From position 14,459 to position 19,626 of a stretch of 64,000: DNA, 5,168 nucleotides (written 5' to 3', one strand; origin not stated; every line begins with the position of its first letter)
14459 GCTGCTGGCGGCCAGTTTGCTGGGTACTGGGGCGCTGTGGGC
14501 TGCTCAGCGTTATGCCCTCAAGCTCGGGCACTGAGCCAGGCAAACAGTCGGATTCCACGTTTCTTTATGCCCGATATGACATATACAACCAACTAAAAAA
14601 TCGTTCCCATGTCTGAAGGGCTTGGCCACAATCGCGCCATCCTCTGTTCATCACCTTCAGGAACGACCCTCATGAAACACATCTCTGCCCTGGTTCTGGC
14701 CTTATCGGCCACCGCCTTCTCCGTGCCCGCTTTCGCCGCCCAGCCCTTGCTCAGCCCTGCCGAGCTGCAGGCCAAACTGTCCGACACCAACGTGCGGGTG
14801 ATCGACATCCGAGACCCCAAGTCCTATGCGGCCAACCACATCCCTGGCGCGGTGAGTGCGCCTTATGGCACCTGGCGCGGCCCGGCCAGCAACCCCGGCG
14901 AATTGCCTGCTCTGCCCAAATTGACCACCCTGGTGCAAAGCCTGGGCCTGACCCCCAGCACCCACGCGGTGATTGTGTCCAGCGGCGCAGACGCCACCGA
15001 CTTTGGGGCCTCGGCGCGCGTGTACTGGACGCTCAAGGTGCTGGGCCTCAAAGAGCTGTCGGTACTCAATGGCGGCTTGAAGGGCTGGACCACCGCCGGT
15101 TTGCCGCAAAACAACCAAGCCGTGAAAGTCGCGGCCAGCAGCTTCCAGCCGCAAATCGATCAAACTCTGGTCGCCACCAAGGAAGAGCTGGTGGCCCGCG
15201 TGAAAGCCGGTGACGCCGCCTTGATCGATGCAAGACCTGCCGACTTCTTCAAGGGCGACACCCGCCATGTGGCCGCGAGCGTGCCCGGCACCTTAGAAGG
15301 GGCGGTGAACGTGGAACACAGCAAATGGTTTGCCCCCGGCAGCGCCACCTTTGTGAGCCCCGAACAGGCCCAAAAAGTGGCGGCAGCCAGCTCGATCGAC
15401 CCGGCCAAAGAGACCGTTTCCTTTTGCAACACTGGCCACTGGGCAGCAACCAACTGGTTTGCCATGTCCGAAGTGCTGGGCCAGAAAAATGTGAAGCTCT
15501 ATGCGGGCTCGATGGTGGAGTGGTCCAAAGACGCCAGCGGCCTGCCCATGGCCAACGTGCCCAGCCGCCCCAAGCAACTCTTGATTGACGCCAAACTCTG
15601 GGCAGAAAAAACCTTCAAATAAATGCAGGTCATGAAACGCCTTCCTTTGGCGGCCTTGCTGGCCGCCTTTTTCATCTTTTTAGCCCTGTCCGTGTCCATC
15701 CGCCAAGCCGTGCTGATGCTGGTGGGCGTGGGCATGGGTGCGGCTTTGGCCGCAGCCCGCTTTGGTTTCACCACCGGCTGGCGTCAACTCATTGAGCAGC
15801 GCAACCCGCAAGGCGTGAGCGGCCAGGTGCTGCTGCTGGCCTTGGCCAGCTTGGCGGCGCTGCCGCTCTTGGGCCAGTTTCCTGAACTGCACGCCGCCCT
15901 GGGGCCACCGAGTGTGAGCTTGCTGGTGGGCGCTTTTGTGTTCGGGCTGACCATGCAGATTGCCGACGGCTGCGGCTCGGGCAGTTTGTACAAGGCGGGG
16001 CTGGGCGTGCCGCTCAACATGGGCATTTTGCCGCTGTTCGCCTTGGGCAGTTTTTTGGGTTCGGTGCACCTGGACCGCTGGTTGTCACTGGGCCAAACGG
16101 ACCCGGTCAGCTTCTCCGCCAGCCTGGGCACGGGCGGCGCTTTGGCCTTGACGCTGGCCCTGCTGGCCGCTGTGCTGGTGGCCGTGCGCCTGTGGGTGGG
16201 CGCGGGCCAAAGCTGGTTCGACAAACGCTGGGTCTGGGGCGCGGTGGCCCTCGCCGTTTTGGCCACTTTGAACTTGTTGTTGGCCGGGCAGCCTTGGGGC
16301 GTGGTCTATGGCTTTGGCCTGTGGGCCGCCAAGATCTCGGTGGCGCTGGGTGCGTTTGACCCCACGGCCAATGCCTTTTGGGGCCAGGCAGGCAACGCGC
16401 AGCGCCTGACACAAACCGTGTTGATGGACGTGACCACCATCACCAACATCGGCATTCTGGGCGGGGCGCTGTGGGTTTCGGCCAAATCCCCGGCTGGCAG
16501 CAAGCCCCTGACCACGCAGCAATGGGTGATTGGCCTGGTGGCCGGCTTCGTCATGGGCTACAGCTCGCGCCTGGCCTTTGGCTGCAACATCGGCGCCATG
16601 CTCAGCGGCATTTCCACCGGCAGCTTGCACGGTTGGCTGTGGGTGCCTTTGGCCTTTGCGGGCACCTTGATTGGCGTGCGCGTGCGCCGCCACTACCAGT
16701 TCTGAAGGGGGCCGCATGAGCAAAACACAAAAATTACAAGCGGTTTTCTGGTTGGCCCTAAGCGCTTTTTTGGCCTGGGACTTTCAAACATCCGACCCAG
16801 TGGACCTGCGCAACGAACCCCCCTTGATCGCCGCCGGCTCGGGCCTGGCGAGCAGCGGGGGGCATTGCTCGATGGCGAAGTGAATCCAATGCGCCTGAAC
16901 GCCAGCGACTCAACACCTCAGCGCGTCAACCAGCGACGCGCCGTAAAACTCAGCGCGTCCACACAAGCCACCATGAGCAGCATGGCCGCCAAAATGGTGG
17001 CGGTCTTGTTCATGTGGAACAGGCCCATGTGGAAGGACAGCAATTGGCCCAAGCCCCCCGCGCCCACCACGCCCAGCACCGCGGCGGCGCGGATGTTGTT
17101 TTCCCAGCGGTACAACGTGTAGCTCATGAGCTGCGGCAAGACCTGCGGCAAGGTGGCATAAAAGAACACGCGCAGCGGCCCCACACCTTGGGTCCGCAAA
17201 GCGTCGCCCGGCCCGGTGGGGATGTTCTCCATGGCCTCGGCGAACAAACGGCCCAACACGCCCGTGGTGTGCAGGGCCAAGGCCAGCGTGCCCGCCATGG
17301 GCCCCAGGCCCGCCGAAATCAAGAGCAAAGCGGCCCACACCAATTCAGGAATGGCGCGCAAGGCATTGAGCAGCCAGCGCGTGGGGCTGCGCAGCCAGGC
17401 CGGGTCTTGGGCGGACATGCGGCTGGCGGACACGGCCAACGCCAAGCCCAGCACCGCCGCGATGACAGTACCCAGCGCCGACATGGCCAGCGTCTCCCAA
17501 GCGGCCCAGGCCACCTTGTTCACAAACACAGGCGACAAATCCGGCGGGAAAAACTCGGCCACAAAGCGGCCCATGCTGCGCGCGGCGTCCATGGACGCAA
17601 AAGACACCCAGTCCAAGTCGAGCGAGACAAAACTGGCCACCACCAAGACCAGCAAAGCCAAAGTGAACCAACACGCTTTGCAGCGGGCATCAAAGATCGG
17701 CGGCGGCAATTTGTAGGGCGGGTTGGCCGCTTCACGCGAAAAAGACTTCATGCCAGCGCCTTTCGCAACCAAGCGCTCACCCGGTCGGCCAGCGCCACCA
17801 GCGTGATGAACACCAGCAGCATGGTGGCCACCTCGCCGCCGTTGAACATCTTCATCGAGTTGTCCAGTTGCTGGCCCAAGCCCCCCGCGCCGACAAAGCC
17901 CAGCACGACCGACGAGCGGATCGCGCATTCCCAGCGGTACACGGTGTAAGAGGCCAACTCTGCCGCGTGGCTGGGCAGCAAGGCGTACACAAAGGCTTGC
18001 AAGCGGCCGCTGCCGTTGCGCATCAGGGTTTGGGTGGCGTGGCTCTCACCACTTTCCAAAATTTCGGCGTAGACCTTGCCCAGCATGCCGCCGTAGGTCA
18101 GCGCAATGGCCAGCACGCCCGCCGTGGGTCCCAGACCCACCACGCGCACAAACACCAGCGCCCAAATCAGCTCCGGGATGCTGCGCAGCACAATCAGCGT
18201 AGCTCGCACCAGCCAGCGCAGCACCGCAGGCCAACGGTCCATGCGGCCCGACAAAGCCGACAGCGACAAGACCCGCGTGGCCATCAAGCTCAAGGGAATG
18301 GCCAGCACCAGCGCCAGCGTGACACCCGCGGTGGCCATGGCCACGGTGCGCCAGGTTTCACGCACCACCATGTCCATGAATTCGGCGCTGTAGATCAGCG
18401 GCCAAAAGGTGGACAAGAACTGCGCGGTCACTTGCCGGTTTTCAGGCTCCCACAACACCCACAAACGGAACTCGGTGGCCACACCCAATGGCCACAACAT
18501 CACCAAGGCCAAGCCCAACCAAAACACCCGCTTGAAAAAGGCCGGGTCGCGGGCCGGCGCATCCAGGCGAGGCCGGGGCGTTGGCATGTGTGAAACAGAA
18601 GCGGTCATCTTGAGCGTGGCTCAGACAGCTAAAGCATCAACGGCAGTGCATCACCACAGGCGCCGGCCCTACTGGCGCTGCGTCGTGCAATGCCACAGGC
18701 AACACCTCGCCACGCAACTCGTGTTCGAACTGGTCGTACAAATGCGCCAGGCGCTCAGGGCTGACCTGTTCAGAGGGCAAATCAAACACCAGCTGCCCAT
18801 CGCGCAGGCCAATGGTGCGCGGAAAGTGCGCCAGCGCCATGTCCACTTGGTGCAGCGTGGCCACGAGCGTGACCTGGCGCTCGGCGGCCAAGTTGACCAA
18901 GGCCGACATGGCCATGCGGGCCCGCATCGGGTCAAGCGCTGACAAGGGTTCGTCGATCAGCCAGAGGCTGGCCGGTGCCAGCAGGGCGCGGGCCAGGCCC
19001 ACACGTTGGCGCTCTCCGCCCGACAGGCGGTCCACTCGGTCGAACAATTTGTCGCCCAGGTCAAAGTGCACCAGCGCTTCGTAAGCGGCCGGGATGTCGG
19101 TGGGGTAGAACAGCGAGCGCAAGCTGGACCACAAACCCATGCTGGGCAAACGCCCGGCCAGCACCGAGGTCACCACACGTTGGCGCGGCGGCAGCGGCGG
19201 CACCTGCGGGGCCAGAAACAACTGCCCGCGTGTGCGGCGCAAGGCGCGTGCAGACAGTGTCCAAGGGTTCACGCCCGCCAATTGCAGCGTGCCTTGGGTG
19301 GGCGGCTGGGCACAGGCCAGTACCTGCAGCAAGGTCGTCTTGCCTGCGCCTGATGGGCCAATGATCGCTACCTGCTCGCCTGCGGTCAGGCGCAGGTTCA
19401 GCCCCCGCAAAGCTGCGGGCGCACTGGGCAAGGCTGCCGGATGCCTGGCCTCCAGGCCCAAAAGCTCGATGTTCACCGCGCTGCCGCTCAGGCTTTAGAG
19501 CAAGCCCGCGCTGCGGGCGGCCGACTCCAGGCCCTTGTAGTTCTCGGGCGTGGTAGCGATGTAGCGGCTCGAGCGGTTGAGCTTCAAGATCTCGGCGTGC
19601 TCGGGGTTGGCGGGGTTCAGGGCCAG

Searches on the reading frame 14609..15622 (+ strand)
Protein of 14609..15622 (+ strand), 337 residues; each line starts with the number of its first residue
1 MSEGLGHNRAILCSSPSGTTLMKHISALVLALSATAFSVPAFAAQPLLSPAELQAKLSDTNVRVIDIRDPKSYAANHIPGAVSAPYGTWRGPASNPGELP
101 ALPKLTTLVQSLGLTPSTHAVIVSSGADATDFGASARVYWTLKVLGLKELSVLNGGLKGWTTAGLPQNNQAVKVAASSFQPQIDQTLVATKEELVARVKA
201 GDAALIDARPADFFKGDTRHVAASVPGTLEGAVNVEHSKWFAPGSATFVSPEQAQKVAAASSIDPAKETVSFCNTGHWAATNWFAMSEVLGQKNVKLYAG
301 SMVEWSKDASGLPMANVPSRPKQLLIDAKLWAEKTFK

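Call 35: search_protein_families(library=ncbifam, proteins=[window:14609-15622:+], max_evalue=1e-15)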
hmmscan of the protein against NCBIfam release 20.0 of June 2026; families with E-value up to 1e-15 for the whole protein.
window:14609-15622:+ (337 aa): 2 families
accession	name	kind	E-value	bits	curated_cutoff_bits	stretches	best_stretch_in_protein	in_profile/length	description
NF008557.0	PRK11493.1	equivalog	1e-25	90.4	250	1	71-314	40-277/281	3-mercaptopyruvate sulfurtransferase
NF040901.1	SeO3_TeO2_ExtH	equivalog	1.2e-17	64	200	0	59-182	66-196/430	selenite/tellurite reduction operon rhodanese-like protein ExtH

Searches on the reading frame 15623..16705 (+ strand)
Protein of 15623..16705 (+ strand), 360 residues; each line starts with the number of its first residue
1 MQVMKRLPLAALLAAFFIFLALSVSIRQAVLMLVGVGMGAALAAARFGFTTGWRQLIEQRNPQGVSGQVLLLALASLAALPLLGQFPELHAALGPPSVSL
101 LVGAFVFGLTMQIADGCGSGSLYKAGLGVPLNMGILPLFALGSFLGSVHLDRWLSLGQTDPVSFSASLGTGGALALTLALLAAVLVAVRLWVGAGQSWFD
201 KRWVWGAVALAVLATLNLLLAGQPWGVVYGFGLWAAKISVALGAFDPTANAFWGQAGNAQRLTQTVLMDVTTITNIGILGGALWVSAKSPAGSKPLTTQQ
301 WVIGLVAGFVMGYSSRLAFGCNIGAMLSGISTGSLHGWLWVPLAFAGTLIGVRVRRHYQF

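Call 35: search_protein_families(library=ncbifam, proteins=[window:15623-16705:+], max_evalue=1e-15)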
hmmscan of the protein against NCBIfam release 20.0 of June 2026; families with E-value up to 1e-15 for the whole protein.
window:15623-16705:+ (360 aa): 1 family
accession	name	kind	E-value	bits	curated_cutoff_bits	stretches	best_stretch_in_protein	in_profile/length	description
NF033796.1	selen_YedE_FdhT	exception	3.4e-23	82.4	350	0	206-356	12-159/387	selenium metabolism membrane protein YedE/FdhT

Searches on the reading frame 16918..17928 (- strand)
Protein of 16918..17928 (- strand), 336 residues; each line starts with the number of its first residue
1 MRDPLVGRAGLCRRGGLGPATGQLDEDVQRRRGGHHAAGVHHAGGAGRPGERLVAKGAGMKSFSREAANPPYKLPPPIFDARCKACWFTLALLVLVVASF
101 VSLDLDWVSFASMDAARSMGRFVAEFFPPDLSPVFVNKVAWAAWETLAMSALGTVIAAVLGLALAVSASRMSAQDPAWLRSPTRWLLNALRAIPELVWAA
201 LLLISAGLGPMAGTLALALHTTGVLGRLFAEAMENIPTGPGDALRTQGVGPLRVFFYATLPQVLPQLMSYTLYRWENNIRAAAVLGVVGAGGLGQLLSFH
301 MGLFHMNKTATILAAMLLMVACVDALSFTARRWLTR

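Call 10: search_protein_families(library=ncbifam, proteins=[window:16918-17928:-], max_evalue=0.00001)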
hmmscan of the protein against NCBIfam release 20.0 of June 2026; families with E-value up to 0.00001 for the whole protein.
window:16918-17928:- (336 aa): 3 families
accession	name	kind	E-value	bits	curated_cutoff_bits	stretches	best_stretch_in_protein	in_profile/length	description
TIGR01097.1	PhnE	equivalog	3.5e-78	262.6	216.7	1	82-334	4-251/252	phosphonate ABC transporter, permease protein PhnE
NF008049.0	PRK10782.1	subfamily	2.4e-11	43.8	212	1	138-323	8-200/217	methionine ABC transporter permease MetI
TIGR03003.1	ectoine_ehuD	equivalog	5.3e-08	33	205.2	1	140-269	14-145/212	ectoine/hydroxyectoine ABC transporter permease subunit EhuD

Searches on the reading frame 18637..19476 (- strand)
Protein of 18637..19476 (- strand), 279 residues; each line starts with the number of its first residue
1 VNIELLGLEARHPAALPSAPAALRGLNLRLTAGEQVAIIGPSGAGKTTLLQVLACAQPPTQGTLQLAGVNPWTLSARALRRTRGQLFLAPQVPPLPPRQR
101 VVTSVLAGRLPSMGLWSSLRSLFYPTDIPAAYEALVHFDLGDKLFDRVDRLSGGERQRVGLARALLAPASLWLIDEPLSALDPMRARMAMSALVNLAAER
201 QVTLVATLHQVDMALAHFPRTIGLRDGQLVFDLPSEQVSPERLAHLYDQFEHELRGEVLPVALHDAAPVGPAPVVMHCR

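Call 9: search_protein_families(library=ncbifam, proteins=[window:18637-19476:-], max_evalue=0.00001)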
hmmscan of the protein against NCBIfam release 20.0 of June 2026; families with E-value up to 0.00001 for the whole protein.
window:18637-19476:- (279 aa): 175 families (the best 25 are shown)
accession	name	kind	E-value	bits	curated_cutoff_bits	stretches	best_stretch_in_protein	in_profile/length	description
TIGR02315.1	ABC_phnC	equivalog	7e-55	186.1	266.1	1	18-248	13-243/243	phosphonate ABC transporter ATP-binding protein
NF007438.0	PRK09984.1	equivalog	1.7e-38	132.3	365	1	21-249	18-251/262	phosphonate ABC transporter ATP-binding protein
TIGR03873.1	F420-0_ABC_ATP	hypoth_equivalog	2.2e-32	112.3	372.4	1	25-247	19-234/256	putative F420-0 ABC transporter ATP-binding protein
TIGR02868.1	CydC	equivalog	3.5e-30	105.1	329.05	2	15-82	343-410/530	thiol reductant ABC exporter subunit CydC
TIGR02857.1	CydD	equivalog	9.9e-30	104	435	1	17-206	332-514/529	thiol reductant ABC exporter subunit CydD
TIGR01277.1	thiQ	equivalog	3.8e-29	101.8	245.05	1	26-229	17-207/213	thiamine ABC transporter ATP-binding protein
NF010068.0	PRK13548.1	equivalog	4.8e-29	101.3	261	1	22-248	20-241/261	heme ABC transporter ATP-binding protein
TIGR02211.1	LolD_lipo_ex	equivalog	1.7e-28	99.6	307.75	2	130-230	121-220/221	lipoprotein-releasing ABC transporter ATP-binding protein LolD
TIGR03375.1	type_I_sec_LssB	subfamily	4.8e-28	97.9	693.1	2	146-239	599-689/696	type I secretion system permease/ATPase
NF008039.0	PRK10771.1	equivalog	5.8e-28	97.9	298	1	27-238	19-217/234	thiamine ABC transporter ATP-binding protein ThiQ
NF040873.1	AztA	equivalog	2.4e-27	95.7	220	1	21-220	6-188/191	zinc ABC transporter ATP-binding protein AztA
TIGR02673.1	FtsE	equivalog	9.1e-27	94.1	264.85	1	18-228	13-214/214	cell division ATP-binding protein FtsE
TIGR02204.1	MsbA_rel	hypoth_equivalog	1.1e-25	90.4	780.4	1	21-211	354-535/576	ABC transporter, permease/ATP-binding protein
TIGR03608.1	L_ocin_972_ABC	subfamily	2.6e-25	89.1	254.85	2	132-210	116-193/206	putative bacteriocin export ABC transporter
NF007082.0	PRK09536.1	equivalog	7.4e-25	87.9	537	1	23-244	19-233/402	corrinoid ABC transporter ATPase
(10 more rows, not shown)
